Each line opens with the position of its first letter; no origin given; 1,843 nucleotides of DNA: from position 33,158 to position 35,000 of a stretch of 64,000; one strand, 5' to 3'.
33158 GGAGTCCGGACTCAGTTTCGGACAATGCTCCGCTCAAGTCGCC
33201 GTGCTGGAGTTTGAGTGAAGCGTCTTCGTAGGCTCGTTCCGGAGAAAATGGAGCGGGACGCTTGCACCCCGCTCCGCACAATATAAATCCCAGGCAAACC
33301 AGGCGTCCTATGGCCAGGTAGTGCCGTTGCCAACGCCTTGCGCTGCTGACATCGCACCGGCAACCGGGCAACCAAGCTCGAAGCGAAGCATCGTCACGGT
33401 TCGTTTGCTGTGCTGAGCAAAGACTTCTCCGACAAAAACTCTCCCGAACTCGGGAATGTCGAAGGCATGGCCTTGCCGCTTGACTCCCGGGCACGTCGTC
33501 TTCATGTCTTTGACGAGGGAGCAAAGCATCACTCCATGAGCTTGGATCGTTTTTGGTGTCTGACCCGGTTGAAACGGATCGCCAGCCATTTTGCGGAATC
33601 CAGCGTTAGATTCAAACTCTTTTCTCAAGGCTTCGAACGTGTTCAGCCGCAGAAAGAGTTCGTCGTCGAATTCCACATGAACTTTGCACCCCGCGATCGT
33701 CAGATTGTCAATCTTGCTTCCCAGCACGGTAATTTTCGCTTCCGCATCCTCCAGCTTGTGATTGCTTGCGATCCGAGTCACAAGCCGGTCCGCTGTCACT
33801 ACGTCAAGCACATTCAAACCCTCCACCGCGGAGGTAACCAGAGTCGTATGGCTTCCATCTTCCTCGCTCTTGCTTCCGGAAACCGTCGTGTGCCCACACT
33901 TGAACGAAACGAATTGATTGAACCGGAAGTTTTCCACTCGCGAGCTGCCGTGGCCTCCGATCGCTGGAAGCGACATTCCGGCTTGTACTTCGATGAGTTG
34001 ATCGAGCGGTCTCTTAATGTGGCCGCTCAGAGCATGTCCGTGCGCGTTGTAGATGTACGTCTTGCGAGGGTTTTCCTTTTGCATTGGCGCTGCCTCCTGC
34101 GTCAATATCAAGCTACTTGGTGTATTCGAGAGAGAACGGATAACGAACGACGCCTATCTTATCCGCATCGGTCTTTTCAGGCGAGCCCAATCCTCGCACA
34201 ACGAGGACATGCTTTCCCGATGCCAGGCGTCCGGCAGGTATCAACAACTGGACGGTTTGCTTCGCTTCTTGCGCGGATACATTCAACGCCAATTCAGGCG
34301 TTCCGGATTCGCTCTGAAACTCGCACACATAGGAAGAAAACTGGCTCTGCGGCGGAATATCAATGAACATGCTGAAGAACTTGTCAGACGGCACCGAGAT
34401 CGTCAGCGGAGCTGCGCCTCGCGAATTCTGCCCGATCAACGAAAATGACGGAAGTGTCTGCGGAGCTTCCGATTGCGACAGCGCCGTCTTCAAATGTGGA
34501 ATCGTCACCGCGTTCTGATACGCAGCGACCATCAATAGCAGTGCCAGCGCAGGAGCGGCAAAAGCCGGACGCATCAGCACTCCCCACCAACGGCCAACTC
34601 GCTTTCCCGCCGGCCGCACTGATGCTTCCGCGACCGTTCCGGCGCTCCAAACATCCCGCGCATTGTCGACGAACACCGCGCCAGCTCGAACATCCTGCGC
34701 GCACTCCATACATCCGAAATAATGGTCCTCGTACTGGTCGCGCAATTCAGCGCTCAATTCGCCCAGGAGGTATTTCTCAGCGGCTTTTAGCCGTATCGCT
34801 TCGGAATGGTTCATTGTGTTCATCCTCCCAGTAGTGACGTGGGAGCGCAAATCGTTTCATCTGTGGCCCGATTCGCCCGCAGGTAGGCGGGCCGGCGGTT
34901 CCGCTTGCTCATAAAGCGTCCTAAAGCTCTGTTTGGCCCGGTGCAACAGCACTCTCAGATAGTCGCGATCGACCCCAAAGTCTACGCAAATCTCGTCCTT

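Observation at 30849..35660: Four-gene operon: ECF sigma, zf-HC2 anti-sigma, unknown protein, TPR-CHAT caspase-like protease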

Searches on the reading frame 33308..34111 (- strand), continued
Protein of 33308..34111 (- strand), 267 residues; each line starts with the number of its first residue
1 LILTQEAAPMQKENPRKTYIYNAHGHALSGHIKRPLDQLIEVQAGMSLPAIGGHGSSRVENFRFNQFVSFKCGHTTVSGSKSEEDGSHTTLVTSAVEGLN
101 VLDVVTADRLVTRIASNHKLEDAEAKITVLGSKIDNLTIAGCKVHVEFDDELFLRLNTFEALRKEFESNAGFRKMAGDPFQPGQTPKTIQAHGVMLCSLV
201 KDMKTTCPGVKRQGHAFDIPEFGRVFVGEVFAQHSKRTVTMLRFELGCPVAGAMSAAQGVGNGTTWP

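Call 26: fold_search(model_id=the predicted structure, library=pdb)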
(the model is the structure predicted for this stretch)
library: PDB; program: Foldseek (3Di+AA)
matches with E <= 10: 294; with E <= 0.001: 0
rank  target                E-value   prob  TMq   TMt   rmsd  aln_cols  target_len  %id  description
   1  1ild                  1.1e-01  0.08  0.14  0.14  14.9       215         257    8  OUTER MEMBRANE PHOSPHOLIPASE A FROM ESCHERICHIA COLI N156A ACTIVE SITE MUTANT pH 4.6 (released 2001-10-03)
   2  1qd6_D                2.5e-01  0.09  0.16  0.17  14.6       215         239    8  OUTER MEMBRANE PHOSPHOLIPASE A FROM ESCHERICHIA COLI (released 1999-10-25)
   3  1qd6_C                2.5e-01  0.06  0.15  0.16  15.0       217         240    9  OUTER MEMBRANE PHOSPHOLIPASE A FROM ESCHERICHIA COLI (released 1999-10-25)
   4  6ntr_B                2.8e-01  0.04  0.13  0.14  19.3       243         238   10  Crystal Structure of Beta-barrel-like Protein of Domain of Unknown Function DUF1849 from Brucella abortus (released 2019-02-13)
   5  7qoo_P                3.1e-01  0.10  0.18  0.19  19.2       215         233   12  Structure of the human inner kinetochore CCAN complex (released 2022-06-08)
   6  7ezz_B                3.5e-01  0.08  0.17  0.17  13.9       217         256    9  Crystal structure of Salmonella typhi outer membrane phospholipase (OMPLA) dimer with bound calcium (released 2021-06-23)
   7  6ntr_A                4.1e-01  0.03  0.12  0.12  19.8       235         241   10  Crystal Structure of Beta-barrel-like Protein of Domain of Unknown Function DUF1849 from Brucella abortus (released 2019-02-13)
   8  6baq_E                4.3e-01  0.23  0.16  0.20   8.0        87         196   11  Mus musculus BPIFA1 (released 2018-05-09)
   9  5i7l_B                5.6e-01  0.12  0.13  0.16  11.2        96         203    5  Crystal Structure of SPLUNC1 Disulfide Mutant M2 (A48C, V253C) (released 2016-05-18)
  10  1im0                  5.6e-01  0.04  0.14  0.14  15.0       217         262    8  OUTER MEMBRANE PHOSPHOLIPASE A FROM ESCHERICHIA COLI N156A ACTIVE SITE MUTANT PH 8.3 (released 2001-10-03)
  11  1qd5                  6.6e-01  0.06  0.16  0.16  15.2       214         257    6  OUTER MEMBRANE PHOSPHOLIPASE A FROM ESCHERICHIA COLI (released 1999-10-25)
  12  6ntr_D                7.0e-01  0.02  0.14  0.15  19.4       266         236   10  Crystal Structure of Beta-barrel-like Protein of Domain of Unknown Function DUF1849 from Brucella abortus (released 2019-02-13)
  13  6jsc_B                7.8e-01  0.07  0.15  0.20  15.2       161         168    9  Crystal structure of the H434A variant of the C-terminal domain of HtaA from Corynebacterium glutamicum (released 2019-11-20)
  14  5i7j_B                8.2e-01  0.08  0.13  0.15  11.6        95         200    8  Crystal Structure of Human SPLUNC1 Disulfide Mutant M3 (I76C, V214C) (released 2016-05-18)
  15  7ezz_A                8.2e-01  0.05  0.16  0.17  14.7       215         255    7  Crystal structure of Salmonella typhi outer membrane phospholipase (OMPLA) dimer with bound calcium (released 2021-06-23)
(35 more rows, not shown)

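Call 27: search_protein_families(library=pfam, proteins=[P0128, P0134, P0127, P0211], max_evalue=0.01)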
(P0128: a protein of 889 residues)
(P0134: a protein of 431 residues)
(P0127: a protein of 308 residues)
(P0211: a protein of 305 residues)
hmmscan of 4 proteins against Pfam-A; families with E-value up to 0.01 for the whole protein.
P0128 (889 aa): 1 family
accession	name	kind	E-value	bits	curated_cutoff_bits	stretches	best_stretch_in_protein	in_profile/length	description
PF12770.12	CHAT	-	0.0095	15.8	24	0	693-881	110-283/289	CHAT domain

P0134 (431 aa): 0 families

P0127 (308 aa): 0 families

P0211 (305 aa): 0 families

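Call 28: find_encoding_contigs(protein=P0128, flank=8000, max_places=4)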
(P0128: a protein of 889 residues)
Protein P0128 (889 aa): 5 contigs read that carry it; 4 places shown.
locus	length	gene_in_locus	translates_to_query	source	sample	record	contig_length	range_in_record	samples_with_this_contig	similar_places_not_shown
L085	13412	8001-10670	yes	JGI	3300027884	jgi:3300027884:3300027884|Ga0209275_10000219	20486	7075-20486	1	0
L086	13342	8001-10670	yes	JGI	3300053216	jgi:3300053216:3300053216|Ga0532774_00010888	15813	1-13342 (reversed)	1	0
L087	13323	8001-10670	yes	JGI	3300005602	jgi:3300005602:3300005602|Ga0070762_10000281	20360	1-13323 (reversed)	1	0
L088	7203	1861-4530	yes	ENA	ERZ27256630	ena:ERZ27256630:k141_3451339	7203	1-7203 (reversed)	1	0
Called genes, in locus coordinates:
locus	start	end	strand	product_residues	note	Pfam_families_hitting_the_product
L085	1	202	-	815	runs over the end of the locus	PF27097:VirB4_TrbE_N, PF03135:CagE_TrbE_VirB (faint), PF01935:DUF87 (weak), PF10412:TrwB_AAD_bind (faint), PF12846:AAA_10 (faint), PF19044:P-loop_TraG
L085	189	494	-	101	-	PF05101:VirB3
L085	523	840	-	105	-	PF04956:TrbC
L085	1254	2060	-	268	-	-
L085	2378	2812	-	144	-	PF00436:SSB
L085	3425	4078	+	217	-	-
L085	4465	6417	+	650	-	PF23598:LRR_14 (faint)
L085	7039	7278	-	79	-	-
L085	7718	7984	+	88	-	-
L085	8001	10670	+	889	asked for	PF26784:DUF8256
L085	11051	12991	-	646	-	PF00989:PAS, PF08448:PAS_4, PF13426:PAS_9, PF00989:PAS, PF08448:PAS_4, PF08447:PAS_3, PF01590:GAF, PF13185:GAF_2, +7 more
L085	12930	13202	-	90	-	-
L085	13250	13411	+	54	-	?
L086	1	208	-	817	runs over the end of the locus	PF27097:VirB4_TrbE_N, PF03135:CagE_TrbE_VirB (faint), PF01935:DUF87 (weak), PF10412:TrwB_AAD_bind (faint), PF12846:AAA_10 (faint), PF19044:P-loop_TraG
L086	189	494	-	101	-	PF05101:VirB3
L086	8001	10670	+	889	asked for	PF26784:DUF8256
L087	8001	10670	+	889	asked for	PF26784:DUF8256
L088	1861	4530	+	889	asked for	PF26784:DUF8256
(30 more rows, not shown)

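Call 42: find_encoding_contigs(protein=P0211, flank=6000, max_places=2)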
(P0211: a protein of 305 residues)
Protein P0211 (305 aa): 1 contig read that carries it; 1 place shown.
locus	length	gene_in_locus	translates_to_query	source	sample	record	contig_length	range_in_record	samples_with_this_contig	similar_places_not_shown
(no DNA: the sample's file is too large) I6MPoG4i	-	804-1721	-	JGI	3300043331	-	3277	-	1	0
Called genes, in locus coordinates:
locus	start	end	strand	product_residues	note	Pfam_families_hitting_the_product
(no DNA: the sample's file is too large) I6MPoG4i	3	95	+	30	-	?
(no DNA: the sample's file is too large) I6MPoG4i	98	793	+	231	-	-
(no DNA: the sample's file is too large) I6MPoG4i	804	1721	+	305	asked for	PF26784:DUF8256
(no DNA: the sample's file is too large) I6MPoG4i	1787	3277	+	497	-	?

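Call 50: search_protein_families(library=padloc, proteins=[window:33308-34084:-], max_evalue=0.01)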
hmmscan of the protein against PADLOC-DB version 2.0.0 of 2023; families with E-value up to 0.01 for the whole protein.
window:33308-34084:- (258 aa): 0 families

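Call 51: search_protein_families(library=ncbifam, proteins=[P0128], max_evalue=0.1)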
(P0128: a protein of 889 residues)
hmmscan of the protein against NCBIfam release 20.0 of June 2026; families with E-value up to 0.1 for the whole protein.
P0128 (889 aa): 1 family
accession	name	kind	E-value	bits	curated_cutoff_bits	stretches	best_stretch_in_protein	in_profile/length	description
NF040603.2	choice_anch_P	subfamily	3.7e-08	33.5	27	1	9-135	1-123/185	choice-of-anchor P family protein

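Call 54: find_encoding_contigs(protein=P0001, flank=10000, max_places=3)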
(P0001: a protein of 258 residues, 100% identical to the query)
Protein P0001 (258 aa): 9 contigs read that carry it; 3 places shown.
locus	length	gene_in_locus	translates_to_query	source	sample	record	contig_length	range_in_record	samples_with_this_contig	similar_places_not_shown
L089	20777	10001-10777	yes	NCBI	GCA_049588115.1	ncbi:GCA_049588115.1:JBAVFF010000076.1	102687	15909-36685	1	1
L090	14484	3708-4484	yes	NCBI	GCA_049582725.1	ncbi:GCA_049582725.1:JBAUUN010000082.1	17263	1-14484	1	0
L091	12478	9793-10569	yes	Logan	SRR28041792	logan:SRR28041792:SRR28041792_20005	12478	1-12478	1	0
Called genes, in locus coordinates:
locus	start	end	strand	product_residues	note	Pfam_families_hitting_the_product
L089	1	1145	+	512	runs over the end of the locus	PF00479:G6PD_N, PF02781:G6PD_C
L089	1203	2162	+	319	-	PF02685:Glucokinase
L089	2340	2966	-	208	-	PF09335:VTT_dom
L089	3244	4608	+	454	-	PF00324:AA_permease, PF13520:AA_permease_2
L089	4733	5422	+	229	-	PF13298:LigD_N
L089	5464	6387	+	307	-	PF01068:DNA_ligase_A_M, PF01331:mRNA_cap_enzyme (weak), PF09414:RNA_ligase (weak), PF04679:DNA_ligase_A_C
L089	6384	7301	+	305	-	PF21686:LigD_Prim-Pol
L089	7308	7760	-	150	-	-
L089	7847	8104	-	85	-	-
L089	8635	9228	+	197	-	-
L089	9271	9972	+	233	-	-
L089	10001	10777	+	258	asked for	PF26784:DUF8256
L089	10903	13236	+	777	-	PF13176:TPR_7 (faint), PF13432:TPR_16 (faint), PF07719:TPR_2 (faint), PF13374:TPR_10 (faint), PF13424:TPR_12, PF00515:TPR_1 (weak), PF13424:TPR_12, PF12770:CHAT, +4 more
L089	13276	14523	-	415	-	PF00108:Thiolase_N, PF02803:Thiolase_C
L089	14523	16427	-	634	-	PF00501:AMP-binding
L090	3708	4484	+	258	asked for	PF26784:DUF8256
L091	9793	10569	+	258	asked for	PF26784:DUF8256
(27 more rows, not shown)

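Call 71: fold_search(model_id=the predicted structure, library=viral)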
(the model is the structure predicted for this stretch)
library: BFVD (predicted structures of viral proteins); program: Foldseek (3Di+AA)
matches with E <= 10: 456; with E <= 0.001: 0
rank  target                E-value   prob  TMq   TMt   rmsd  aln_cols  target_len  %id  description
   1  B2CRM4                7.0e-02  0.06  0.11  0.12  20.2       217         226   10  Uncharacterized protein [Betalipothrixvirus uzonense]
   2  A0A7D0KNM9            2.1e-01  0.03  0.13  0.07  20.8       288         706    8  (no name in the UniProt tables at hand)
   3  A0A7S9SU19            2.2e-01  0.06  0.13  0.07  18.8       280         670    8  Uncharacterized protein [Virus NIOZ-UU157]
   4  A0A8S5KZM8            3.0e-01  0.14  0.20  0.11  10.2       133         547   10  Maturation protein [ssRNA phage SRR7976324_1]
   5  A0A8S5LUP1            3.2e-01  0.08  0.16  0.13  17.8       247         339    8  Nucelotide kinase [Siphoviridae sp. ctMsr1]
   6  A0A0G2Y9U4            3.4e-01  0.25  0.15  0.18   7.4        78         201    6  Uncharacterized protein [Acanthamoeba polyphaga mimivirus Kroon]
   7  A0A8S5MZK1            4.0e-01  0.02  0.12  0.12  22.9       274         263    3  Uncharacterized protein [Siphoviridae sp. ctoMB99]
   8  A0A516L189            4.4e-01  0.87  0.20  0.58   4.4        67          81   13  (no name in the UniProt tables at hand)
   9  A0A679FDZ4            4.7e-01  0.09  0.19  0.11  24.4       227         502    9  Phage tail fiber protein [Cronobacter phage vB_CsaP_009]
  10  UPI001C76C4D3         6.1e-01  0.63  0.17  0.09   3.6        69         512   12  (no name look-up for this kind of identifier)
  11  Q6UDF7                6.1e-01  0.02  0.13  0.05  22.9       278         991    6  Uncharacterized protein sORF2 [Psittacid herpesvirus 1 (isolate Amazon parrot/-/97-0001/1997)]
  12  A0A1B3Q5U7            6.1e-01  0.02  0.11  0.06  30.8       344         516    9  Phage maturation protein [ssRNA phage DC]
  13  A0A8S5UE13            6.5e-01  0.05  0.15  0.19  20.1       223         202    8  Uncharacterized protein [Siphoviridae sp. ctGQT3]
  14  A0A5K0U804            6.5e-01  0.02  0.13  0.10  21.0       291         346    8  Lipocalin/cytosolic fatty-acid binding domain-containing protein [Yasminevirus sp. GU-2018]
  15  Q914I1                6.5e-01  0.02  0.12  0.12  19.6       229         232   12  Uncharacterized protein 51 [Sulfolobus islandicus filamentous virus (isolate Iceland/Hveragerdi)]
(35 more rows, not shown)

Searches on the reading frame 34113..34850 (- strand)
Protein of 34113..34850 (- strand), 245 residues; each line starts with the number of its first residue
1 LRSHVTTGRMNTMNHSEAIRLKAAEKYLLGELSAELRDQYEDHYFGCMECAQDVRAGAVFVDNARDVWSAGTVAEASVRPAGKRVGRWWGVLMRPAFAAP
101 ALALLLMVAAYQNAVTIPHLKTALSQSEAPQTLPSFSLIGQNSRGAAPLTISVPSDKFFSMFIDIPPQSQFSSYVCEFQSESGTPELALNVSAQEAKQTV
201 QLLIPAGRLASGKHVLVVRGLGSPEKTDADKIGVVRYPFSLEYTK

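Call 3: search_protein_families(library=pfam, proteins=[window:34113-34850:-], max_evalue=0.1)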
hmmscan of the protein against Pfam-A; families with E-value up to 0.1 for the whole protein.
window:34113-34850:- (245 aa): 2 families
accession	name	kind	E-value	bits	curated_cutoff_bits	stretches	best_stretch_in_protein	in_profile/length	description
PF13490.11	zf-HC2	-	0.0037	17.8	22.2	1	27-51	11-35/35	Putative zinc-finger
PF03212.20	Pertactin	-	0.046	14.1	22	1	175-236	25-83/121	Pertactin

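Call 4: search_protein_families(library=ncbifam, proteins=[window:34113-34850:-], max_evalue=0.1)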
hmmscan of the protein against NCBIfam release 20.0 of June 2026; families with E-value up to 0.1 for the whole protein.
window:34113-34850:- (245 aa): 1 family
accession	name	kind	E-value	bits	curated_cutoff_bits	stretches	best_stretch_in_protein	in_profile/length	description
NF052375.1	antisigma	equivalog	0.0029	17.6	100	0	79-165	75-157/217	anti-sigma factor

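Call 50: search_protein_families(library=padloc, proteins=[window:34113-34820:-], max_evalue=0.01)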
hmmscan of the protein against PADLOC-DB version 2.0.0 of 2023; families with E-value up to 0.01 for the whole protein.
window:34113-34820:- (235 aa): 0 families

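Call 62: search_solved_structures(query=window:34113-34814:-, max_evalue=10, show_alignments=2)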
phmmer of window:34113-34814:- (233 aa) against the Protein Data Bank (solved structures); distinct sequences matched with E-value up to 10: 1.
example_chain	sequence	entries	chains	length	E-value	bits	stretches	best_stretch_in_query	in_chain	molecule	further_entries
3hug_B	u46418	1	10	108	0.26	14.2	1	14-42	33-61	PROBABLE CONSERVED MEMBRANE PROTEIN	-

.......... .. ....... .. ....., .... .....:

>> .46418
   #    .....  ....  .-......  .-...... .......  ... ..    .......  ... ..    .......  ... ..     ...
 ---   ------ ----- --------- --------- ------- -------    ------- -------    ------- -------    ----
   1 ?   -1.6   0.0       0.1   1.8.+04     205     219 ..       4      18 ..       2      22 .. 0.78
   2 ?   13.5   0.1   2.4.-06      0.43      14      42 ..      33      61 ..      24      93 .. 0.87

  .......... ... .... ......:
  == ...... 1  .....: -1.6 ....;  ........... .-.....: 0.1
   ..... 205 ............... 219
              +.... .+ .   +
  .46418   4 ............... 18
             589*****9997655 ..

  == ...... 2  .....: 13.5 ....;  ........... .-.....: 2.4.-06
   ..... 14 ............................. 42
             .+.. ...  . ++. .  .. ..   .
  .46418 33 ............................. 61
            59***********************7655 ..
